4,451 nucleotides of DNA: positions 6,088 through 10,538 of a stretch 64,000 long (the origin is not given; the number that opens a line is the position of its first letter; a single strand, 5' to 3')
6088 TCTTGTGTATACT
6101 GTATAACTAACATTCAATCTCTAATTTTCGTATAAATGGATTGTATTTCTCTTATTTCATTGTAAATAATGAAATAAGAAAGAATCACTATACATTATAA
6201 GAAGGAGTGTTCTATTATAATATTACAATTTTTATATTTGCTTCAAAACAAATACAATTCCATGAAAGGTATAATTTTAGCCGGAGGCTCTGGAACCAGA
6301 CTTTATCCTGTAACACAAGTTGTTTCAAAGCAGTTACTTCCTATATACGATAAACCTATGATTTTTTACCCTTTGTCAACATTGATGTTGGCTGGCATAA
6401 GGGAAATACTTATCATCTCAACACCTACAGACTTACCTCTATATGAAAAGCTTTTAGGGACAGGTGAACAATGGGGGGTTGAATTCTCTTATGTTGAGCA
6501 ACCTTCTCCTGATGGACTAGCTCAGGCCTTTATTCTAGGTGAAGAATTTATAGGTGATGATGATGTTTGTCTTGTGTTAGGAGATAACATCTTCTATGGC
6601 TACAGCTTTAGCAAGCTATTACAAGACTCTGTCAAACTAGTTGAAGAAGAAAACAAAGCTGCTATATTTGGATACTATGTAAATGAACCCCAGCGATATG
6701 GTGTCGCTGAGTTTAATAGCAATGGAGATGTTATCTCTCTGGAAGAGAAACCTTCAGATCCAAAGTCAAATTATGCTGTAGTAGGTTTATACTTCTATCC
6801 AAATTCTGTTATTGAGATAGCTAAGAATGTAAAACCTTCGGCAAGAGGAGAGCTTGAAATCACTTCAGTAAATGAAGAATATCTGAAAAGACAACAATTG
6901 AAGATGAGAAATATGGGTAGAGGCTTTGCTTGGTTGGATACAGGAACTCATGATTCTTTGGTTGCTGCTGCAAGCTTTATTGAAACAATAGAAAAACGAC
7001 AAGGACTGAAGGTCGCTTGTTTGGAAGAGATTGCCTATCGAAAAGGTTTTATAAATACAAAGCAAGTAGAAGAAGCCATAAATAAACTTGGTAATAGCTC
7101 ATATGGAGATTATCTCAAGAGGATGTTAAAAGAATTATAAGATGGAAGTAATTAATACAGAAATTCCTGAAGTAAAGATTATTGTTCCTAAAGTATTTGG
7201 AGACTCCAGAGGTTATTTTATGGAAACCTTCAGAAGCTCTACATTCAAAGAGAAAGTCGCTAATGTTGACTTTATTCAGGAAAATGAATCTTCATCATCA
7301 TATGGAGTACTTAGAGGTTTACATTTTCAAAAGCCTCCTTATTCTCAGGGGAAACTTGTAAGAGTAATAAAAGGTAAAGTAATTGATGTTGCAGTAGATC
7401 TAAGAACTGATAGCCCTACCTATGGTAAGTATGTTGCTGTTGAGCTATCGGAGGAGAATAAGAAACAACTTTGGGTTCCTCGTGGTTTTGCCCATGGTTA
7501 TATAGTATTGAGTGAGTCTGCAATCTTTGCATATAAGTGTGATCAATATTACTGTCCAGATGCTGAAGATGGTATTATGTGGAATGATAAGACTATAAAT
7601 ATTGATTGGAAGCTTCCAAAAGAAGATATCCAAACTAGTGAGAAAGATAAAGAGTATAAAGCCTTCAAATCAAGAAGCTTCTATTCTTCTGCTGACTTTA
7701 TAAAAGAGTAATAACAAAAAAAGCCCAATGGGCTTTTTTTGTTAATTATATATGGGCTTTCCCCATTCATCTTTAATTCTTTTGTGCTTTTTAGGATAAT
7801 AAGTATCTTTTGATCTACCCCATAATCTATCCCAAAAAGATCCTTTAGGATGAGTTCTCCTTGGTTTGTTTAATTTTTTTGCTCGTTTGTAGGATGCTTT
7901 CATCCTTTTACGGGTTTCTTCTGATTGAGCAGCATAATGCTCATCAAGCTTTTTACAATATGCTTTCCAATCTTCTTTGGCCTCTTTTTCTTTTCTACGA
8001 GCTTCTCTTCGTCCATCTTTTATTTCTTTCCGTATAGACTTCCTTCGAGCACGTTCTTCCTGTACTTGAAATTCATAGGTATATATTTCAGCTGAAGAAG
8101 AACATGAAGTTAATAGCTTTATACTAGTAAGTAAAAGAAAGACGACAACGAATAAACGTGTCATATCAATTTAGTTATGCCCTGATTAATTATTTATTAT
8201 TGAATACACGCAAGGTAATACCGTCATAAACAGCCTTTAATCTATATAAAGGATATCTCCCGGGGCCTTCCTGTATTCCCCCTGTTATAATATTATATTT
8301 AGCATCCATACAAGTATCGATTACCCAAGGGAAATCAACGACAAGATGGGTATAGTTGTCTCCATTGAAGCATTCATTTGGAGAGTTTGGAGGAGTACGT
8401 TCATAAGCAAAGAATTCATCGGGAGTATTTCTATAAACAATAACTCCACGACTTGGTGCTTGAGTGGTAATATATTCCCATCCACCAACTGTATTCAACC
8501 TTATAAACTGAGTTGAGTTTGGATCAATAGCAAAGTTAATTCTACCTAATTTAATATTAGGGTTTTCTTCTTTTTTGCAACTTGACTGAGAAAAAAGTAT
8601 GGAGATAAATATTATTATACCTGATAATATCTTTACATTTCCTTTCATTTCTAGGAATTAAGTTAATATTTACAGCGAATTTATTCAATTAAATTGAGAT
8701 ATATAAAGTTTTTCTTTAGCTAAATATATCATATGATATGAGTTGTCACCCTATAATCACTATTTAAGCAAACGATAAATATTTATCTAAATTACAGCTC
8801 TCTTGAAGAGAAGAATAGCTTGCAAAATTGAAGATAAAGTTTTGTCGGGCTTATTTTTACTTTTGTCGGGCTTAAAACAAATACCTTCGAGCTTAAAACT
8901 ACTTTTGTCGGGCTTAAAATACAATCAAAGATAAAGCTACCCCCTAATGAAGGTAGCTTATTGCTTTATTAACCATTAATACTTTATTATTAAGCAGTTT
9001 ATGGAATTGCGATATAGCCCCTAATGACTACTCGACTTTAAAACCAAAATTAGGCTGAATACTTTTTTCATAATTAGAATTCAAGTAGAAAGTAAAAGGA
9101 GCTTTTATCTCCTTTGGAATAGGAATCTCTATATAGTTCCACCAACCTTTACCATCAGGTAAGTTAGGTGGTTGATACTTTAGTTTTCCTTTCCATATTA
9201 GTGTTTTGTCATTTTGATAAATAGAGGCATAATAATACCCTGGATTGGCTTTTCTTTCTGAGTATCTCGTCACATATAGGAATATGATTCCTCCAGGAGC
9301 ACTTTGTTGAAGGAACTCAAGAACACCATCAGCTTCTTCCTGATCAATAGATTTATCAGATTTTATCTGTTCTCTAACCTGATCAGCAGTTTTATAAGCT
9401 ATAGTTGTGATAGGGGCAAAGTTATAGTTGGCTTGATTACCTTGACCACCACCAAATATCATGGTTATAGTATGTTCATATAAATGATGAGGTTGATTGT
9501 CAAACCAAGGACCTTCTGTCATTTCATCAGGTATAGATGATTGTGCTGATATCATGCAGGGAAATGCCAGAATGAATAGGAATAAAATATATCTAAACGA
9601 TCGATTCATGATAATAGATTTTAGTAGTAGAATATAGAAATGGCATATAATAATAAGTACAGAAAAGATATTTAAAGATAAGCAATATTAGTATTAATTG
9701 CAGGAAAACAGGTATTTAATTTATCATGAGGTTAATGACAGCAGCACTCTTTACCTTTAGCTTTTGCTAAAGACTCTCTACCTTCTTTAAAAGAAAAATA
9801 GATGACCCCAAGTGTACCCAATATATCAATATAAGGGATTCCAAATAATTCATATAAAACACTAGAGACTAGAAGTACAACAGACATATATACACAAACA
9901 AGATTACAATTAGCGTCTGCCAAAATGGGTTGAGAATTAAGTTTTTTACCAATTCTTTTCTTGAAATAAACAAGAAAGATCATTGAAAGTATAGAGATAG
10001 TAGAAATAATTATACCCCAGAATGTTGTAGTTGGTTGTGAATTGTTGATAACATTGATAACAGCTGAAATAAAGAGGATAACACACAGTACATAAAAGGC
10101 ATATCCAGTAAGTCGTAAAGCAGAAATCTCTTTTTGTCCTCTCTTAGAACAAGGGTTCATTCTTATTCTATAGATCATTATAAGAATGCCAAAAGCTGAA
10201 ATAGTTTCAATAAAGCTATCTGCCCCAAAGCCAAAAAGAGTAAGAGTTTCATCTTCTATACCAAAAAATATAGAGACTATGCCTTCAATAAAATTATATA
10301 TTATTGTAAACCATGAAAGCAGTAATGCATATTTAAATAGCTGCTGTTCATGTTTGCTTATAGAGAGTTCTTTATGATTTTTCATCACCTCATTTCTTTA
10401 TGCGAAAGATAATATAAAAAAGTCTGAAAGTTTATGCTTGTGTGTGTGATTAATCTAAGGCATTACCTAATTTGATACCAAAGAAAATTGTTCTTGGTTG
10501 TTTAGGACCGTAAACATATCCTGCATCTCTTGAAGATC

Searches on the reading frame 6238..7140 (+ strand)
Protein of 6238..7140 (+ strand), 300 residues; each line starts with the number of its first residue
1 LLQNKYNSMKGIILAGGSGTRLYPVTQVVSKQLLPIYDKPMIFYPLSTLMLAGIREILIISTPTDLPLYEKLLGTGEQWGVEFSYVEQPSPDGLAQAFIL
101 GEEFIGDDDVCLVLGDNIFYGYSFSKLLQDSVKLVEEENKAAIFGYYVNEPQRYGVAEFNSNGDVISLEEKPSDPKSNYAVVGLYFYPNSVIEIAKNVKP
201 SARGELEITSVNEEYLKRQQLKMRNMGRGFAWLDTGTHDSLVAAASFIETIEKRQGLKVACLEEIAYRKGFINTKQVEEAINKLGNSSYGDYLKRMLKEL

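Call 51: search_protein_families(library=pfam, proteins=[window:6238-7140:+], max_evalue=0.00001)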
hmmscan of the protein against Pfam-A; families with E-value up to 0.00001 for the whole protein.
window:6238-7140:+ (300 aa): 2 families
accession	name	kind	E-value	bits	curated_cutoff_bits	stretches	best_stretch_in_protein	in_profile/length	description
PF00483.29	NTP_transferase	-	8.6e-75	251.9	21.2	1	10-249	1-243/245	Nucleotidyl transferase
PF12804.13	NTP_transf_3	-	1.3e-08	35.7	27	1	11-131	1-110/160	MobA-like NTP transferase domain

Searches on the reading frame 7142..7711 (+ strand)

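Call 51: search_protein_families(library=pfam, proteins=[window:7142-7711:+], max_evalue=0.00001)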
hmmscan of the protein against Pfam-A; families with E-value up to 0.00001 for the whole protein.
window:7142-7711:+ (189 aa): 1 family
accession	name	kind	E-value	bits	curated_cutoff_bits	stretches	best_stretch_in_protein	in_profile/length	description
PF00908.23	dTDP_sugar_isom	-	1.1e-71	240.4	27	1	6-176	2-167/168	dTDP-4-dehydrorhamnose 3,5-epimerase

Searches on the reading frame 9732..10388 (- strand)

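Call 51: search_protein_families(library=pfam, proteins=[window:9732-10388:-], max_evalue=0.00001)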
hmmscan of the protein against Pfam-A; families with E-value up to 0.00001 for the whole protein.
window:9732-10388:- (218 aa): 1 family
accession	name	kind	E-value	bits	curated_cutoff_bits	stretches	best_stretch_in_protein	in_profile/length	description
PF01545.26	Cation_efflux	-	5e-15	56.2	26.6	1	27-209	3-192/198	Cation efflux family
